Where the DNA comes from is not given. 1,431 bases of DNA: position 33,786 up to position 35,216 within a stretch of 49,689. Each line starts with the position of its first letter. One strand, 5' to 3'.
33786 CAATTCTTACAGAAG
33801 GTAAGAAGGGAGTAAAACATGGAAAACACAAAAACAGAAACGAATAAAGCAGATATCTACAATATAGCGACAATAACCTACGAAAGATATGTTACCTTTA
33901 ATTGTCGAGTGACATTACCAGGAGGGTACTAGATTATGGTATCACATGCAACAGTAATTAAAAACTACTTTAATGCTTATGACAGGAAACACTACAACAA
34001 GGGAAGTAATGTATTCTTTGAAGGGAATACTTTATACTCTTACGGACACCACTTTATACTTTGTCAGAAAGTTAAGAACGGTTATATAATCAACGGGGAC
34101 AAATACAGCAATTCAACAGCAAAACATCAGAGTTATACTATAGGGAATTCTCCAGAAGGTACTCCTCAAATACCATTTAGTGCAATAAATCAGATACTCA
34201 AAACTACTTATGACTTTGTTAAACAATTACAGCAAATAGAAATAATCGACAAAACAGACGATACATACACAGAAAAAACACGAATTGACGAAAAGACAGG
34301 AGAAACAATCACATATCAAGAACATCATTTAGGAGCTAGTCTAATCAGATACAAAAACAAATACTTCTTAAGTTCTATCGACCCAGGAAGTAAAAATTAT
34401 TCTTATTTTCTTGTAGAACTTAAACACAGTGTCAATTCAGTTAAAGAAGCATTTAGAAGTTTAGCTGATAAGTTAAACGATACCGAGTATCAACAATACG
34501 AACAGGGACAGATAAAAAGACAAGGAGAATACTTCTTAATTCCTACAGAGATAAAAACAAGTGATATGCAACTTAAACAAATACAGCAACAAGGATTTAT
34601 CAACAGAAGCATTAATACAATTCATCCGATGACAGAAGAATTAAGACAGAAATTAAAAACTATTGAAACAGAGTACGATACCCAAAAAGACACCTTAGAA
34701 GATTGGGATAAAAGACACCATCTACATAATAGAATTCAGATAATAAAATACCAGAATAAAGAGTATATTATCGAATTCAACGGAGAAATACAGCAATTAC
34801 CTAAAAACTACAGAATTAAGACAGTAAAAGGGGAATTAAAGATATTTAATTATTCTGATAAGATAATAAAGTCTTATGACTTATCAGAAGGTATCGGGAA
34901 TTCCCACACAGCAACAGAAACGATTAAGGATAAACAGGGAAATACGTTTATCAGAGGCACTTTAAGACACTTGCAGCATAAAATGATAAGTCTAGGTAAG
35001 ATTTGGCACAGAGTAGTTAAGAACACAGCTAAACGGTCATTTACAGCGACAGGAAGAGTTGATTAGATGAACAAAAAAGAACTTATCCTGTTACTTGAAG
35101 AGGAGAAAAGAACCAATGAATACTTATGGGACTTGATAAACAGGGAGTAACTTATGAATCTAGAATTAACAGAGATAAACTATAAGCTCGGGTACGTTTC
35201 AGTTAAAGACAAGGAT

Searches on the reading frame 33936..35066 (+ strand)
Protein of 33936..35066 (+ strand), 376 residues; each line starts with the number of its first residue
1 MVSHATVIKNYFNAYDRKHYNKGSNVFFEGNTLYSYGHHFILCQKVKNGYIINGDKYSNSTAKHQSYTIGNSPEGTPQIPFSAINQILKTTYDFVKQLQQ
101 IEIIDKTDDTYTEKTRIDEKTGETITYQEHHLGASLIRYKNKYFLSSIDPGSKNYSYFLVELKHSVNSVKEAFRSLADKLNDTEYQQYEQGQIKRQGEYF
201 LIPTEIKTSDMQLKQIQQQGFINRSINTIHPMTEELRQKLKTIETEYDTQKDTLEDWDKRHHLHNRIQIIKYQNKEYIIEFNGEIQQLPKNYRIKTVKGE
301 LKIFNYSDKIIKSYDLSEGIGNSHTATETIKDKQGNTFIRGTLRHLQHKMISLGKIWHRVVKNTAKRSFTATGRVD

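Call 16: search_protein_families(library=phrogs, proteins=[window:33936-35066:+], max_evalue=0.001)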
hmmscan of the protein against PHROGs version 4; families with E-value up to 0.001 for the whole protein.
window:33936-35066:+ (376 aa): 2 families
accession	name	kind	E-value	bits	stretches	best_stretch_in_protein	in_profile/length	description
phrog_29643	-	unknown function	4.1e-16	59.6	2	20-68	21-75/423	-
phrog_7247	-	unknown function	5.3e-14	53.2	1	1-67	4-75/365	-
